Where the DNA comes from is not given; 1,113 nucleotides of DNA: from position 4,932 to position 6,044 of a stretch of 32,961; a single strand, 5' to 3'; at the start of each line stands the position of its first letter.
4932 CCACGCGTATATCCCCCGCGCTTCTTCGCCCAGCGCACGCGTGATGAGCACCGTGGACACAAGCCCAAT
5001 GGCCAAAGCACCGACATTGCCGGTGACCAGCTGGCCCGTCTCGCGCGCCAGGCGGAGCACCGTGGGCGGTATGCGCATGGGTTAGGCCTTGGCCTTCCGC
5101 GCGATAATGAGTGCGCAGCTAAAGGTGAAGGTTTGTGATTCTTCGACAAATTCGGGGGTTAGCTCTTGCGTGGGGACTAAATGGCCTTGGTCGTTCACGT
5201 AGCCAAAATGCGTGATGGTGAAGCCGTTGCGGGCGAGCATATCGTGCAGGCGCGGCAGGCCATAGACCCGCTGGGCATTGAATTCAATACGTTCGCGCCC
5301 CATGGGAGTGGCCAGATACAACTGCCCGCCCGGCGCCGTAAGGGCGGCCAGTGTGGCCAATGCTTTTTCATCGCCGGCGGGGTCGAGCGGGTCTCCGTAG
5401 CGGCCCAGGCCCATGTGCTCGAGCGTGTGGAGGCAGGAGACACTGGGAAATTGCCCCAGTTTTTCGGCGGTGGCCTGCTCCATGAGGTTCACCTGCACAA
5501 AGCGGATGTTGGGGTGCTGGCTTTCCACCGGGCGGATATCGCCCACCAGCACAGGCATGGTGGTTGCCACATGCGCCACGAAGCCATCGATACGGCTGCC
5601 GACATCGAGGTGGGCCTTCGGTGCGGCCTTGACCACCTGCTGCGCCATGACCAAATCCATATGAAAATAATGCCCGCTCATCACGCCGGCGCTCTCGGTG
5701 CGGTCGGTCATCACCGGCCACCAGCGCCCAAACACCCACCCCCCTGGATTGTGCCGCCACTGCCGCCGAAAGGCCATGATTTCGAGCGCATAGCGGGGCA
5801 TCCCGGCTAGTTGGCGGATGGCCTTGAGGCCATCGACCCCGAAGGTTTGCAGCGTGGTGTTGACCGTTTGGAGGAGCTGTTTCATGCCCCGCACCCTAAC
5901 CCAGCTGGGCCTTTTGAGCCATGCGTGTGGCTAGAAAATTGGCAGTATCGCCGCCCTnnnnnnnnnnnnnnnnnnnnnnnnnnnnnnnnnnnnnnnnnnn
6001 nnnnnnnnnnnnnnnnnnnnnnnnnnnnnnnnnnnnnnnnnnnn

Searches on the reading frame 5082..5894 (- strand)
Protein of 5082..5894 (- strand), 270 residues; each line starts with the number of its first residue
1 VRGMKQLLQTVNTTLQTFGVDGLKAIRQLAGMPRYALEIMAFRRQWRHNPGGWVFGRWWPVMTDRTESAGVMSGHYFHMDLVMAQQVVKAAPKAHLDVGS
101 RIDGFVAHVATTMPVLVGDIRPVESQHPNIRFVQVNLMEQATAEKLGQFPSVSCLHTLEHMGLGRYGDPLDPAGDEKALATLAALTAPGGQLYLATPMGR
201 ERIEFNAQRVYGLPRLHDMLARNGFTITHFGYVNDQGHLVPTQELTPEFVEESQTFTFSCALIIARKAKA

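Call 12: search_protein_families(library=pfam, max_evalue=0.001, proteins=[window:5082-5894:-])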
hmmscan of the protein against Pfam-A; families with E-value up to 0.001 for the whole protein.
window:5082-5894:- (270 aa): 2 families
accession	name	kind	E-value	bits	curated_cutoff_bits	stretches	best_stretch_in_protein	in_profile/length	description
PF03269.20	DUF268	-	4.8e-18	66.1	25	1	145-227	59-139/176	Caenorhabditis protein of unknown function, DUF268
PF13489.12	Methyltransf_23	-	7.3e-06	26.2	27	1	89-199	20-121/164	Methyltransferase domain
